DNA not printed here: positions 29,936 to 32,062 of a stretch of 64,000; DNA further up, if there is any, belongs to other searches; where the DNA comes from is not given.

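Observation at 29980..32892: Opposite-strand island encoding two glycine-zipper-rich proteins inside the minus-strand block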

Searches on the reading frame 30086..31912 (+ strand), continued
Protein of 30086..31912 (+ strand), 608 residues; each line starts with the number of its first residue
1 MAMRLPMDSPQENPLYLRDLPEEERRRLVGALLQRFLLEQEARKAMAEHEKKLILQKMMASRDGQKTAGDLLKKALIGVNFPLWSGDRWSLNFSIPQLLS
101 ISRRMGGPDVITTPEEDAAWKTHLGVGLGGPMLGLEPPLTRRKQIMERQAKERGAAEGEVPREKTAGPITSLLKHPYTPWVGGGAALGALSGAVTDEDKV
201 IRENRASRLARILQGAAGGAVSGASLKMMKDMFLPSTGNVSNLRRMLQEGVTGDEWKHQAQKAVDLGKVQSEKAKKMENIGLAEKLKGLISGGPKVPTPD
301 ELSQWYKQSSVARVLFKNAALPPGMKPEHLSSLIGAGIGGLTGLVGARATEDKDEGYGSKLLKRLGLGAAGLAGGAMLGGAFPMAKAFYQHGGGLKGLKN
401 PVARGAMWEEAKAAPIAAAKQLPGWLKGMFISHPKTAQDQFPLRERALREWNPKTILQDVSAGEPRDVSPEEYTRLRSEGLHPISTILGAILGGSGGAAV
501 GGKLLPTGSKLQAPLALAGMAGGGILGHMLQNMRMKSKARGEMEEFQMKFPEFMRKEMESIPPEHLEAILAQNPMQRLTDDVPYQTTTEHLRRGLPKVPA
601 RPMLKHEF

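Call 77: find_related_loci(query=A1, collection=viral_contigs, flank=10000)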
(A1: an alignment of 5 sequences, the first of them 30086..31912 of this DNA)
Query A1 (608 aa) in viral_contigs; peptide patterns used: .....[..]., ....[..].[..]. (x = any residue, [..] = any of these).
61 stretches matched a pattern, but none encodes a relative of the query by tblastn (E <= 1e-3).
